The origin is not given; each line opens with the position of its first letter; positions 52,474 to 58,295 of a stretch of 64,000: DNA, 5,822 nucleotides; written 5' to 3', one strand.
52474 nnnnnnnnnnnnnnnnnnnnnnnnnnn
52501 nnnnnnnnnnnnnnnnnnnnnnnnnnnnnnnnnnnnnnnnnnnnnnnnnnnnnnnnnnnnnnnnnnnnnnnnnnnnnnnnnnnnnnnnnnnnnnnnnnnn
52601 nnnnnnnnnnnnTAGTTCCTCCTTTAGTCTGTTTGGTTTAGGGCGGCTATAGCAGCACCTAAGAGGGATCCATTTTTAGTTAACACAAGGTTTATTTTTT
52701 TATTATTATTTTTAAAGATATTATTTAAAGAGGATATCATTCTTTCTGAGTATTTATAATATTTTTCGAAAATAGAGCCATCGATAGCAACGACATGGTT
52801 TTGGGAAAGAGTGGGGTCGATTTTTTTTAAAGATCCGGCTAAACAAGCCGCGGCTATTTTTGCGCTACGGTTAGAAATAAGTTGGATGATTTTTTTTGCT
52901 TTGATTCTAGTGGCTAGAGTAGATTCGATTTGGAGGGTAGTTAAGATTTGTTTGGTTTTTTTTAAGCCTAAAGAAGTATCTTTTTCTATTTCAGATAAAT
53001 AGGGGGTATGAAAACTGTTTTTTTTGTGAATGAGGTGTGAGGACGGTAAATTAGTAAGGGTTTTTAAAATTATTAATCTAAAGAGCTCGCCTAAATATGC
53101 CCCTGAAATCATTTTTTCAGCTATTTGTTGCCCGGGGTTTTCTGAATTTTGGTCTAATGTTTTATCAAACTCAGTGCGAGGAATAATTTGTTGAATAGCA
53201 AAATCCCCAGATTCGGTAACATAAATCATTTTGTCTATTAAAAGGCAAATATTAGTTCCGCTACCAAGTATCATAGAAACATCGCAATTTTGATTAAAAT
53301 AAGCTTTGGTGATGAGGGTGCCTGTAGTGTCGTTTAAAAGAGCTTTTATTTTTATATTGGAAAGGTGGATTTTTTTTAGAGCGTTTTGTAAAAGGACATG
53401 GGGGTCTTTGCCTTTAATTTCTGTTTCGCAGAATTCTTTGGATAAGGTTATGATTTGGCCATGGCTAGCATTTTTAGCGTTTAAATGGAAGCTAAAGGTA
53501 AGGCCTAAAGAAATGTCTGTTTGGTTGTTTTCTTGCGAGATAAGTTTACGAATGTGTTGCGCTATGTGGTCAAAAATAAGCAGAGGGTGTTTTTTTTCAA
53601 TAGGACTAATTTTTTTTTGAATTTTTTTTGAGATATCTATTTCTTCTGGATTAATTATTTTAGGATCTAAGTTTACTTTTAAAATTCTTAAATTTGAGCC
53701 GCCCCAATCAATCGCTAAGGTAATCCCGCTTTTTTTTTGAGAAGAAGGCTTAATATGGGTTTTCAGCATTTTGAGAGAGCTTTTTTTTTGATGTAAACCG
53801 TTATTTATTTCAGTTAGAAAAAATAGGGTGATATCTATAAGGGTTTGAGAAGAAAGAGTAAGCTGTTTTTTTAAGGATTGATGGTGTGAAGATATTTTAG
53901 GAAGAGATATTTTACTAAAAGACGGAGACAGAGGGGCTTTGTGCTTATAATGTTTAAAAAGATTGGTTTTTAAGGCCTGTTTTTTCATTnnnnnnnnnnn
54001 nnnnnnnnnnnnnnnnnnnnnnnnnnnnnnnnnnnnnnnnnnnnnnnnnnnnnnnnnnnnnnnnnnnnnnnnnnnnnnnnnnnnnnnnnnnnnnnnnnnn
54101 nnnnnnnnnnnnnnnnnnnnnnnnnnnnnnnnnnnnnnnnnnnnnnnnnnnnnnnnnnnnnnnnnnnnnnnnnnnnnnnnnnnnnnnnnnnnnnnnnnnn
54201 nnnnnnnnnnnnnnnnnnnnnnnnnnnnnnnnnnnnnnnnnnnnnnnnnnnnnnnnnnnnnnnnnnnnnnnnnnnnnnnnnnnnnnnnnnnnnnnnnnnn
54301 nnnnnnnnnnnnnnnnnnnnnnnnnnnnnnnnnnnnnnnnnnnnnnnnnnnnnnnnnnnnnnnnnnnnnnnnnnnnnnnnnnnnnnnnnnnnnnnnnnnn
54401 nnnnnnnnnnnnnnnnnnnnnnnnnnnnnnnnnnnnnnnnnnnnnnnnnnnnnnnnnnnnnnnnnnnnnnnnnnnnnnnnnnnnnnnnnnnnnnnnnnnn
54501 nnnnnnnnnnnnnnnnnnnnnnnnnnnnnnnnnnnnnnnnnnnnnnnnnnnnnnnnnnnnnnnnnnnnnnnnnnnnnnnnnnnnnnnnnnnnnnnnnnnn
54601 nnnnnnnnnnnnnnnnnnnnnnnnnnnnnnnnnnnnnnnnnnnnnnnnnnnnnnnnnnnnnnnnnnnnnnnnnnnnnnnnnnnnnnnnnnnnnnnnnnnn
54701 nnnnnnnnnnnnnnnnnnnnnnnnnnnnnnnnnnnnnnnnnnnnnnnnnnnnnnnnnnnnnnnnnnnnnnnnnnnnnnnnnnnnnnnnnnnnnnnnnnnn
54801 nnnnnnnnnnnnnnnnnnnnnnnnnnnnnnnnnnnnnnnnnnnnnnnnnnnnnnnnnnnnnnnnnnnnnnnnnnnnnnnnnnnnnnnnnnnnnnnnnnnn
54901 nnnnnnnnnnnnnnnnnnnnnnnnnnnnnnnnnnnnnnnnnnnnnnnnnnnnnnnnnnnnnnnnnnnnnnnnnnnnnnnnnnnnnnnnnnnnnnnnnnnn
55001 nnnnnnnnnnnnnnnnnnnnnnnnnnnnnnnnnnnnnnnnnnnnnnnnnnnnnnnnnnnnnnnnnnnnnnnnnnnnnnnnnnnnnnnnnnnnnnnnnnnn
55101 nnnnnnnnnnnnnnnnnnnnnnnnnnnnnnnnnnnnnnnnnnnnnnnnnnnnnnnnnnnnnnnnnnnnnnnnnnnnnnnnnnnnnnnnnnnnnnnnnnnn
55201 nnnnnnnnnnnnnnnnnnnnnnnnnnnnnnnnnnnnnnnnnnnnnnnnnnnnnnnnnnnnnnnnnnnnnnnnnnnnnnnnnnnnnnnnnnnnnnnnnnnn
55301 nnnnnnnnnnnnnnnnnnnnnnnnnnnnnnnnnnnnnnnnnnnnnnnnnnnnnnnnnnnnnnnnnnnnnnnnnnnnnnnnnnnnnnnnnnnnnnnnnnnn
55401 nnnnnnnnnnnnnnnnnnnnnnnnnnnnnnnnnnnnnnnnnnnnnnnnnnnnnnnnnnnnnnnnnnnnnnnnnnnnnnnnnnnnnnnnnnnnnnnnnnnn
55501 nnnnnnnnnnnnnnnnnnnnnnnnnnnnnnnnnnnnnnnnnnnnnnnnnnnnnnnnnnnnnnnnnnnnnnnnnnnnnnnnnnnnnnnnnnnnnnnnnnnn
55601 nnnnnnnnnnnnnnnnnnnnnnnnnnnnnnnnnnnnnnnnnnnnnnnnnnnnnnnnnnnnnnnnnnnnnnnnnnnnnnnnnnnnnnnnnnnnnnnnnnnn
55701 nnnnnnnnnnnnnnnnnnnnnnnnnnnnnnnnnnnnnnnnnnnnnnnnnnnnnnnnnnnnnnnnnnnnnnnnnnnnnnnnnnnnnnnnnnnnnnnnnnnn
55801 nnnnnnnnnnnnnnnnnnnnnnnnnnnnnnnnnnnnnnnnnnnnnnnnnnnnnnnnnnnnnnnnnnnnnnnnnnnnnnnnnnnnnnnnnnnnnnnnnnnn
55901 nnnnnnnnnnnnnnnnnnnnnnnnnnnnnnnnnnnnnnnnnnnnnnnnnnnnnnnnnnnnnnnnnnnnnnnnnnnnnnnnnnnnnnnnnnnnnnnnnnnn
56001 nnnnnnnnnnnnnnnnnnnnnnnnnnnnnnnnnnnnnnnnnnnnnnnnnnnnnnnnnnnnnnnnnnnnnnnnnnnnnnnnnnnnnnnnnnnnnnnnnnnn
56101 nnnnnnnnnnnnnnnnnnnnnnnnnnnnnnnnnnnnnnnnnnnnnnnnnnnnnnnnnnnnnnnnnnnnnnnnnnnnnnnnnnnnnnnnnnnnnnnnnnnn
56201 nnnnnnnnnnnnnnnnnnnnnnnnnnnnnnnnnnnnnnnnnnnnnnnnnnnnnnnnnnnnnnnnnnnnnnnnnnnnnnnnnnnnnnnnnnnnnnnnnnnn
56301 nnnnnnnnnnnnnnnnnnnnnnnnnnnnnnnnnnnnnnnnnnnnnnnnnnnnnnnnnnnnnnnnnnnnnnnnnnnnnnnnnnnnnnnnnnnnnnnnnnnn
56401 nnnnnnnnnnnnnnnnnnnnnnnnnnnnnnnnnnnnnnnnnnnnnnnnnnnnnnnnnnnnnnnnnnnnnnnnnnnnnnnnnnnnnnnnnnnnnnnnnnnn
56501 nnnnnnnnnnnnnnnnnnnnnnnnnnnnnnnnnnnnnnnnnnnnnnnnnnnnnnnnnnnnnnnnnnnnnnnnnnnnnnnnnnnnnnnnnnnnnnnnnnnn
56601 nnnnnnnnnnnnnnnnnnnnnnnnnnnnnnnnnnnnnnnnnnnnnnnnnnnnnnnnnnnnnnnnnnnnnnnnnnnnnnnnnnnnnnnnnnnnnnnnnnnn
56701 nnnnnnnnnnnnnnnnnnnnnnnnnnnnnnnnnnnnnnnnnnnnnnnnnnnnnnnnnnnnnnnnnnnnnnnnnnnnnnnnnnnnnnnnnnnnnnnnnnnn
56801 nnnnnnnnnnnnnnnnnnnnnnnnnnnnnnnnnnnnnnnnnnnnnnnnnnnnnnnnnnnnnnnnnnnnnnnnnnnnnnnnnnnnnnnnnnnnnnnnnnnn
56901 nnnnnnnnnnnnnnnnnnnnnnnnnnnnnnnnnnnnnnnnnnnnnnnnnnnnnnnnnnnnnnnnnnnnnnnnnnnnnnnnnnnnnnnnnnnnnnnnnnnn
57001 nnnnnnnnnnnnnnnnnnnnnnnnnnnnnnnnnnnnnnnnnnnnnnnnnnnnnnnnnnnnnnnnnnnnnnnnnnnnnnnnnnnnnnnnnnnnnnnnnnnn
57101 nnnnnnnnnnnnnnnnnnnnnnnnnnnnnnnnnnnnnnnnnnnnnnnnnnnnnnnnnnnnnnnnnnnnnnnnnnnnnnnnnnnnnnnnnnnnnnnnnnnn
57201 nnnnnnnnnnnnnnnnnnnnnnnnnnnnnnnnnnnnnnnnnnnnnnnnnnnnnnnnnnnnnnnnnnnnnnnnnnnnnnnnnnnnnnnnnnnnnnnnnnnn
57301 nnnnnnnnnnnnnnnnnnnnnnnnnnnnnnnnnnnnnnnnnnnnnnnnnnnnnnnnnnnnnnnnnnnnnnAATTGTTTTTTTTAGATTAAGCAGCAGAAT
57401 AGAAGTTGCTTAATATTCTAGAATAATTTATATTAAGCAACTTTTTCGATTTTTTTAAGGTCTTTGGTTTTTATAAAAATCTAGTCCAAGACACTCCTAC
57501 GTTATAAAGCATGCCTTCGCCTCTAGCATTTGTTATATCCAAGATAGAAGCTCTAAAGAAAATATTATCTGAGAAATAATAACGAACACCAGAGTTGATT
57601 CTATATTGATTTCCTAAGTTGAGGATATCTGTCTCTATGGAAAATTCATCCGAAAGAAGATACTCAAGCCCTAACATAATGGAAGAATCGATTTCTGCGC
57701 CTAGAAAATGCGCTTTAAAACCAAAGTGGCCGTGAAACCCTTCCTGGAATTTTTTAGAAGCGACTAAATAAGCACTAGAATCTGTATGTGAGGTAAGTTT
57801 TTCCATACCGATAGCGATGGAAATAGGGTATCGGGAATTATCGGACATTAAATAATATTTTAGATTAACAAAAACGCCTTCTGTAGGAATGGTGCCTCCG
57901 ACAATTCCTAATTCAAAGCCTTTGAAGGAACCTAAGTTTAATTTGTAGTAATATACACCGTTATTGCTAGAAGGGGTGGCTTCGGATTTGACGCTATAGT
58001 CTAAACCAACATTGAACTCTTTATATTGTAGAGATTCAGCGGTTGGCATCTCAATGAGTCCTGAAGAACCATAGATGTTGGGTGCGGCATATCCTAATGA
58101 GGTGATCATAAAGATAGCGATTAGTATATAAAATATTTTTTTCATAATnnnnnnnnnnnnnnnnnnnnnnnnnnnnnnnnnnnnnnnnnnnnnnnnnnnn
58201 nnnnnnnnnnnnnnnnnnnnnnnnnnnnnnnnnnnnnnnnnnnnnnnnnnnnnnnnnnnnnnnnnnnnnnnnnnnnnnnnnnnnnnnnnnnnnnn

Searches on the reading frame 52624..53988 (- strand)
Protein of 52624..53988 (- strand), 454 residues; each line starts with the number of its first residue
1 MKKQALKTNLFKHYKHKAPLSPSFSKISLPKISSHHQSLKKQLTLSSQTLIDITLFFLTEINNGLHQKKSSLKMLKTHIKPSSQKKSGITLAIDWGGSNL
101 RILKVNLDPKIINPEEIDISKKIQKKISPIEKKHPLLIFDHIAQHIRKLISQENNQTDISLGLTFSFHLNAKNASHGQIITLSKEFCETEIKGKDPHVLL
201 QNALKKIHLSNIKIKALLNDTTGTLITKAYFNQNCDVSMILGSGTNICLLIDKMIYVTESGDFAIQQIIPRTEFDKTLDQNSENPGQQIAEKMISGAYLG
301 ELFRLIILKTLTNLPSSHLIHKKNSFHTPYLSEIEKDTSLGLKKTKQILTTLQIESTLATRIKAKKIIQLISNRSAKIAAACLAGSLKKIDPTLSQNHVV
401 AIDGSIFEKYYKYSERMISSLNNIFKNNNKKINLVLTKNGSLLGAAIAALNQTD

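Call 7: search_protein_families(library=pfam, proteins=[window:52624-53988:-], max_evalue=0.01)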
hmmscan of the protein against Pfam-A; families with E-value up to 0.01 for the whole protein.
window:52624-53988:- (454 aa): 3 families
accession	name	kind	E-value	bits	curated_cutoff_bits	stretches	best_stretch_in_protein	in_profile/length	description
PF03727.22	Hexokinase_2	-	7.8e-55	186.3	24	1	239-450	4-241/242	Hexokinase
PF00349.27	Hexokinase_1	-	3.2e-40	138.5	24.3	1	37-230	3-201/201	Hexokinase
PF00370.27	FGGY_N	-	0.0064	16.6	28.8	0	90-154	2-64/245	FGGY family of carbohydrate kinases, N-terminal domain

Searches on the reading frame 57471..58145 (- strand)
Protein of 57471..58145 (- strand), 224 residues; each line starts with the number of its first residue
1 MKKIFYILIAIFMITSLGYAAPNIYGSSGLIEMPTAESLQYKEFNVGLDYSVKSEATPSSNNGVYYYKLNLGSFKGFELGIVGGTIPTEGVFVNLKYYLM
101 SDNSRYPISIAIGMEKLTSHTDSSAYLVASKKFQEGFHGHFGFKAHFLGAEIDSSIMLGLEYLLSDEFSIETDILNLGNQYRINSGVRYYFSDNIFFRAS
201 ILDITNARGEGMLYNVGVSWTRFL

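Call 7: search_protein_families(library=pfam, proteins=[window:57471-58145:-], max_evalue=0.01)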
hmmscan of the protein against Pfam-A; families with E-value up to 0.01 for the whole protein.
window:57471-58145:- (224 aa): 2 families
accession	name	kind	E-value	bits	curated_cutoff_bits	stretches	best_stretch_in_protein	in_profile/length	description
PF06082.17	YjbH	-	3.7e-05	23.2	24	1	23-151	3-135/658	Exopolysaccharide biosynthesis protein YbjH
PF13505.12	OMP_b-brl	-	0.0085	16.7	28.7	0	43-220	21-173/175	Outer membrane protein beta-barrel domain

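Call 25: search_protein_families(library=ncbifam, proteins=[window:57471-58145:-], max_evalue=0.001)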
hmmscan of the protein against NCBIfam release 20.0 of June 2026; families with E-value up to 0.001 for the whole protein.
window:57471-58145:- (224 aa): 0 families
